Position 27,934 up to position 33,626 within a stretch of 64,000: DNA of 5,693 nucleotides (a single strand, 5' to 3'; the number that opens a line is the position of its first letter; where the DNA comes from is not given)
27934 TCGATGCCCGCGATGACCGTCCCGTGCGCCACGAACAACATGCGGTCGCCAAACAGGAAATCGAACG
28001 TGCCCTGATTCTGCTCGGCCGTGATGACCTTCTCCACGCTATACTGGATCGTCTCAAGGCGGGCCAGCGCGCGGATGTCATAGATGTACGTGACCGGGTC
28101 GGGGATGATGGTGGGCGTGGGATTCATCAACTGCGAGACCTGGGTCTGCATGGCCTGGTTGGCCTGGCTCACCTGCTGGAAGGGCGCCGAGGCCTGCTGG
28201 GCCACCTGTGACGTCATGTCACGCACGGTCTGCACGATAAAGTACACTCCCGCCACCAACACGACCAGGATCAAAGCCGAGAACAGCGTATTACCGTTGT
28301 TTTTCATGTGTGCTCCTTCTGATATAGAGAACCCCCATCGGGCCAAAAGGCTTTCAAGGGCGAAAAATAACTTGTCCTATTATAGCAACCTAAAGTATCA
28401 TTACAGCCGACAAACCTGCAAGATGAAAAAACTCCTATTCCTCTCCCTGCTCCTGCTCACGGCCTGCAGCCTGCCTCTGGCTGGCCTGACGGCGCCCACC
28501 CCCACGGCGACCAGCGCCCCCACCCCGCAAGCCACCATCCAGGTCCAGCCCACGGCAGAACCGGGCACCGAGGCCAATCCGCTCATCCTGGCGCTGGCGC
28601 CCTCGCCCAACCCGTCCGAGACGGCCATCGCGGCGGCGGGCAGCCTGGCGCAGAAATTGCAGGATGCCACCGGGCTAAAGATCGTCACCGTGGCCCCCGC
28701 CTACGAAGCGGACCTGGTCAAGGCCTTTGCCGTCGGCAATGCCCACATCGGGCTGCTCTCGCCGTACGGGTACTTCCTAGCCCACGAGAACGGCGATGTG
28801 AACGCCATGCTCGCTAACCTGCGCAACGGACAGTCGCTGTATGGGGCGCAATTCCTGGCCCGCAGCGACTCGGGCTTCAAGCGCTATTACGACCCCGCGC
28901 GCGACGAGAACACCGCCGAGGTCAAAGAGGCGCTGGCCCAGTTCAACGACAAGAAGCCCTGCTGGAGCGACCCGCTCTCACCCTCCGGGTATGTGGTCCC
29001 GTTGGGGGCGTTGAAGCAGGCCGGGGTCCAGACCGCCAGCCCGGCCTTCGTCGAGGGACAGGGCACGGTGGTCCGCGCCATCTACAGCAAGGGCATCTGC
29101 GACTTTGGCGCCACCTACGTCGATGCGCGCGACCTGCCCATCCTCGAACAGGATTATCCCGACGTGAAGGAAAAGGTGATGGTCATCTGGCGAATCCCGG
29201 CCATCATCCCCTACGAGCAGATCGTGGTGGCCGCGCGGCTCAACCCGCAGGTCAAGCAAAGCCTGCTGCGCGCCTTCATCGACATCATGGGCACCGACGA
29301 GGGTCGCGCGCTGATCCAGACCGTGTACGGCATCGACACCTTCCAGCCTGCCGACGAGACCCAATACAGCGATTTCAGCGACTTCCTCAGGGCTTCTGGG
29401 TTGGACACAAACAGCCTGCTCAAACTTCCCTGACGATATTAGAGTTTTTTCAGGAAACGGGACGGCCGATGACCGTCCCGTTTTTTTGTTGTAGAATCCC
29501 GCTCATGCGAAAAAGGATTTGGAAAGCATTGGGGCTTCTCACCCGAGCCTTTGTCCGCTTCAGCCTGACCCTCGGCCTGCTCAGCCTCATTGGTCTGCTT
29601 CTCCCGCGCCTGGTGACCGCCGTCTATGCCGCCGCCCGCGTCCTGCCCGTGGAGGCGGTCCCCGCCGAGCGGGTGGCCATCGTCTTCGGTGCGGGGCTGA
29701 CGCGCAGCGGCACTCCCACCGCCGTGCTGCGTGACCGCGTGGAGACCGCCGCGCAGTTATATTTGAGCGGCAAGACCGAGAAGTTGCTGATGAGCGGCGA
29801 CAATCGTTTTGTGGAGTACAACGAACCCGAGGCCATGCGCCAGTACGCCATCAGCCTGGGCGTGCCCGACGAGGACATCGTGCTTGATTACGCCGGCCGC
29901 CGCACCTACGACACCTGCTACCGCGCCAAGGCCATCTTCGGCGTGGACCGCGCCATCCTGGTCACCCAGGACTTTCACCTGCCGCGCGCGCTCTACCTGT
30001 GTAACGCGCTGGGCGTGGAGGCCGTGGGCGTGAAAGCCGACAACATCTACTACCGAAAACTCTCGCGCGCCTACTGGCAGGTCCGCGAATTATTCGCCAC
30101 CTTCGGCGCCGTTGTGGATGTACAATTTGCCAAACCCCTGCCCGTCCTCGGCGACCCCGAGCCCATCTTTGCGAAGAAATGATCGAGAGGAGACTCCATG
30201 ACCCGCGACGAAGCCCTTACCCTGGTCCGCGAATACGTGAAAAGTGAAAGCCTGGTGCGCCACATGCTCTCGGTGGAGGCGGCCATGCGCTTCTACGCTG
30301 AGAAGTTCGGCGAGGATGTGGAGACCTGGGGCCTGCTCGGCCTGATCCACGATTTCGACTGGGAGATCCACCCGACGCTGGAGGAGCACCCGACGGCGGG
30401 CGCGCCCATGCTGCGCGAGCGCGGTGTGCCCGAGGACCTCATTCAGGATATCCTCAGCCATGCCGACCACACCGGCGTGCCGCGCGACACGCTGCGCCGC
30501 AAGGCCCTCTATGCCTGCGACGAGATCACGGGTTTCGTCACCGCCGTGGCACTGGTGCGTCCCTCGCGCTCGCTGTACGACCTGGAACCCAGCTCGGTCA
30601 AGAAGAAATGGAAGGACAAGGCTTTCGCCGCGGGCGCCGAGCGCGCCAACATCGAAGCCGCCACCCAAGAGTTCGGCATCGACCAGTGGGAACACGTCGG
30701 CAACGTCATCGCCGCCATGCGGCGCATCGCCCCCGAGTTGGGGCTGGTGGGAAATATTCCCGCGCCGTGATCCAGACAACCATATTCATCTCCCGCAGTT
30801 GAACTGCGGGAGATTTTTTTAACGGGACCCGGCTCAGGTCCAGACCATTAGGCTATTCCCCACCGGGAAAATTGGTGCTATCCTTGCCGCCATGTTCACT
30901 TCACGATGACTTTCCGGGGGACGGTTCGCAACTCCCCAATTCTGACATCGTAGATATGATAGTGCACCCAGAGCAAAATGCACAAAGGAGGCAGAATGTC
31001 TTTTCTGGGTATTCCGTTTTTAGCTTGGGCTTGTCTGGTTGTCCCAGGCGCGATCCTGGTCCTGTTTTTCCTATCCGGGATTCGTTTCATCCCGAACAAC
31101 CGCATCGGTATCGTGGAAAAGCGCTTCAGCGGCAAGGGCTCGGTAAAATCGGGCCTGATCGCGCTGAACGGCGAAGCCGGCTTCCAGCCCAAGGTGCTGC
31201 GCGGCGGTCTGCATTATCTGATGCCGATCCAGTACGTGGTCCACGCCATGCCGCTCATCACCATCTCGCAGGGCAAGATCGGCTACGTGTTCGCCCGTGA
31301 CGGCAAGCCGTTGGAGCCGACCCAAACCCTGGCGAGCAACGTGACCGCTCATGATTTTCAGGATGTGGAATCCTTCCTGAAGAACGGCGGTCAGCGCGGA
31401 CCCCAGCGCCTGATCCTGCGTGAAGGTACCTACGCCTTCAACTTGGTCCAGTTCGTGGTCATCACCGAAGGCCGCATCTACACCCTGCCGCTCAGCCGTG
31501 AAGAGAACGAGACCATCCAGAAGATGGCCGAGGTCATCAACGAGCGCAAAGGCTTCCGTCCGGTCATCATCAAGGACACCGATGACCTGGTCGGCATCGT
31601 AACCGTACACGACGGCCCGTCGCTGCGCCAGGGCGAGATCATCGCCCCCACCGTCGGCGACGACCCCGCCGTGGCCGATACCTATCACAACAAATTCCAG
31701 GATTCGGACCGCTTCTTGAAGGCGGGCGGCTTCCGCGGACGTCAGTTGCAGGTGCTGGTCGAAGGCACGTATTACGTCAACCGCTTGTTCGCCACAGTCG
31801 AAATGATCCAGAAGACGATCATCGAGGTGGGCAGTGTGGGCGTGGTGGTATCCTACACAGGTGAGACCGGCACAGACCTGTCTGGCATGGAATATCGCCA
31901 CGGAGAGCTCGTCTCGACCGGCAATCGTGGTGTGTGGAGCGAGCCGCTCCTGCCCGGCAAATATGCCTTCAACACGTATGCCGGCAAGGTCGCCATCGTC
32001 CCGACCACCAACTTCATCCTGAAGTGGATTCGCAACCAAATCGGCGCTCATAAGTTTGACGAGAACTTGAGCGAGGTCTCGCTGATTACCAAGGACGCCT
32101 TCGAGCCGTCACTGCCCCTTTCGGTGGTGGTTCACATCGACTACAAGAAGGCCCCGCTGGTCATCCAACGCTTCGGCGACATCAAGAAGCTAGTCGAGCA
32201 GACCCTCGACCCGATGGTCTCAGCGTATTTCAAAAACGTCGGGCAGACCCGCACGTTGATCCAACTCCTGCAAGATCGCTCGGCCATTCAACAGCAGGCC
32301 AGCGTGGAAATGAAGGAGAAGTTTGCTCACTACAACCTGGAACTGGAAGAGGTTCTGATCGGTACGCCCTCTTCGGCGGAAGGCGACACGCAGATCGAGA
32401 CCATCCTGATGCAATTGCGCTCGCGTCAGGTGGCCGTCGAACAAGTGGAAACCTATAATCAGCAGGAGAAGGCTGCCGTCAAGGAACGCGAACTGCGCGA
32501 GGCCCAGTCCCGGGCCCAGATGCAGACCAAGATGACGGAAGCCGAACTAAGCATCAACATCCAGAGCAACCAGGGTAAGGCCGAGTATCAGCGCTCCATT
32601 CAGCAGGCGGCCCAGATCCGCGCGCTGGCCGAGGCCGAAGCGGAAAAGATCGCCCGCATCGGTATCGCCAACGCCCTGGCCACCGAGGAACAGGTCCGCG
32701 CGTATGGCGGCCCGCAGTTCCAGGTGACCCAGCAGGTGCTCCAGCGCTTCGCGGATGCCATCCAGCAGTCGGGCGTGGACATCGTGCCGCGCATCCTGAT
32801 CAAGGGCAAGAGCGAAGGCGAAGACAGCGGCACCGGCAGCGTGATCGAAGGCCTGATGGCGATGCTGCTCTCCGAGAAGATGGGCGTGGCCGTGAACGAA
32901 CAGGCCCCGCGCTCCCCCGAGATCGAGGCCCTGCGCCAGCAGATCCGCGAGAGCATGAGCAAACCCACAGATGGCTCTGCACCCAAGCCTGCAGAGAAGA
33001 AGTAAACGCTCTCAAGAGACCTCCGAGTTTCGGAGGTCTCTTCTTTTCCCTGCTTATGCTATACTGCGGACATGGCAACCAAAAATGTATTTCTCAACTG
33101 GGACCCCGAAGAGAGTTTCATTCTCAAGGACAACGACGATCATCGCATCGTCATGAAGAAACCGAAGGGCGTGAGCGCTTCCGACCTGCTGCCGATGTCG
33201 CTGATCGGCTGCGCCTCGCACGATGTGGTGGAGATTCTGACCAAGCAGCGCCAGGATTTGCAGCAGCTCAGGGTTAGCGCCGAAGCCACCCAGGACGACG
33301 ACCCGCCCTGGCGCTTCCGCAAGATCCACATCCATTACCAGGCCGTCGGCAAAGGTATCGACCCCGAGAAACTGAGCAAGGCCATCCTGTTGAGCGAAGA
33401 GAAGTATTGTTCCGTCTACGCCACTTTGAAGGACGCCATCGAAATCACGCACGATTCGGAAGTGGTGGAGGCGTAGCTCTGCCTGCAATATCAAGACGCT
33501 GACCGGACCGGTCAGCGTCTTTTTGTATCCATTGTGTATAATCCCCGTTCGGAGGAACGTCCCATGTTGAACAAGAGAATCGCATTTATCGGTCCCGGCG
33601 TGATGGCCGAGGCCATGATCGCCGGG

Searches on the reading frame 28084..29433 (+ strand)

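Call 32: search_protein_families(library=pfam, proteins=[window:28084-29433:+], max_evalue=0.00001)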
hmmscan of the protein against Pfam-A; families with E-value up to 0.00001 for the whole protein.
window:28084-29433:+ (449 aa): 1 family
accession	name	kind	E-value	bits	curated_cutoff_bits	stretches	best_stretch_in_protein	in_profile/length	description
PF12974.12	Phosphonate-bd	-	5.9e-35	121.2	27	1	178-428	9-242/242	ABC transporter, phosphonate, periplasmic substrate-binding protein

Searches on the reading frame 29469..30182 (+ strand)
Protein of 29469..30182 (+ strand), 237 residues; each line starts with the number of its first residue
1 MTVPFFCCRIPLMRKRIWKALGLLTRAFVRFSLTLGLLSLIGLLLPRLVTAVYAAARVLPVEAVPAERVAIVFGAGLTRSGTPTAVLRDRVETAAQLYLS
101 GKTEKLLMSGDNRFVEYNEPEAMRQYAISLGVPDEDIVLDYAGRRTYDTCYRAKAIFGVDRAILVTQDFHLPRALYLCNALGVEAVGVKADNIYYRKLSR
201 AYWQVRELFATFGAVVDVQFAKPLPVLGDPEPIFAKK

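Call 32: search_protein_families(library=pfam, proteins=[window:29469-30182:+], max_evalue=0.00001)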
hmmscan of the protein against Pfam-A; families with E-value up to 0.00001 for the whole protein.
window:29469-30182:+ (237 aa): 1 family
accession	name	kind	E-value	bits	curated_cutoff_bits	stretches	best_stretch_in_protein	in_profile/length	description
PF02698.23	DUF218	-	1.2e-26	93.7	27.6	1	69-194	2-119/133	DUF218 domain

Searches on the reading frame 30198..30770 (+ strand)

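Call 52: search_protein_families(library=pfam, proteins=[window:30198-30770:+], max_evalue=0.0001)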
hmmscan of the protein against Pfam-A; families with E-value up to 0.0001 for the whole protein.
window:30198-30770:+ (190 aa): 1 family
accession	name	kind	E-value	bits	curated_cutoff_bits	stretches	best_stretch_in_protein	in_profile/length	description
PF01966.28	HD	-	1.5e-07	32.1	22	1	21-108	3-111/116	HD domain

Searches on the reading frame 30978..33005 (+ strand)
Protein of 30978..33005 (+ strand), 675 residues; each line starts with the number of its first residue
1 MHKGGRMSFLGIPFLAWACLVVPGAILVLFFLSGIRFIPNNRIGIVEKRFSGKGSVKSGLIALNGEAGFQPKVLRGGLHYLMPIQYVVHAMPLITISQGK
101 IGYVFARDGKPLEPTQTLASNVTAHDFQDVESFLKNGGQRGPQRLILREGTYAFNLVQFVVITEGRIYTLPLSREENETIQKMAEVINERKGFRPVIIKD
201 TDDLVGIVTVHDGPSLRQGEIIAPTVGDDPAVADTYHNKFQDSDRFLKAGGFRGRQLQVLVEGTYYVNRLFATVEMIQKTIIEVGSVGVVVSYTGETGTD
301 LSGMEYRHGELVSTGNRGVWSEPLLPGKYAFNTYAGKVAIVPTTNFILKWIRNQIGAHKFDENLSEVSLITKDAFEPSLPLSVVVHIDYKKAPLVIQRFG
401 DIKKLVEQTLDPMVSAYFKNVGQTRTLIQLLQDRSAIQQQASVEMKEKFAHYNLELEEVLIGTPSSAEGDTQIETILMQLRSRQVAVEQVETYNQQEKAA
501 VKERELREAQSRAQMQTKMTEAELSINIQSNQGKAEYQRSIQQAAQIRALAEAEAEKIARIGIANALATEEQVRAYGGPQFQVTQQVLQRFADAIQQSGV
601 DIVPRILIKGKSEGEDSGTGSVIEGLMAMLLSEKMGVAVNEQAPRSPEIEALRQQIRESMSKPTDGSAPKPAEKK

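Call 33: search_protein_families(library=pfam, proteins=[window:30978-33005:+], max_evalue=0.00001)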
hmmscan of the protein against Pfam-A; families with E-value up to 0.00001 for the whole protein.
window:30978-33005:+ (675 aa): 1 family
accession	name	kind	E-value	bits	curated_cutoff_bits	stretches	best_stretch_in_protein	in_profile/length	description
PF01145.31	Band_7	-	4.6e-15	56.5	23.6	1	281-496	2-173/176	SPFH domain / Band 7 family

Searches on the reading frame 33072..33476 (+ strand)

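Call 52: search_protein_families(library=pfam, proteins=[window:33072-33476:+], max_evalue=0.0001)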
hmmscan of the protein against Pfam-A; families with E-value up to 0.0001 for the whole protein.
window:33072-33476:+ (134 aa): 1 family
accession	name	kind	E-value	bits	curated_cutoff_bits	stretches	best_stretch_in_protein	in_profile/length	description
PF02566.24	OsmC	-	7.2e-19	68.5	27.5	1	31-127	3-99/100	OsmC-like protein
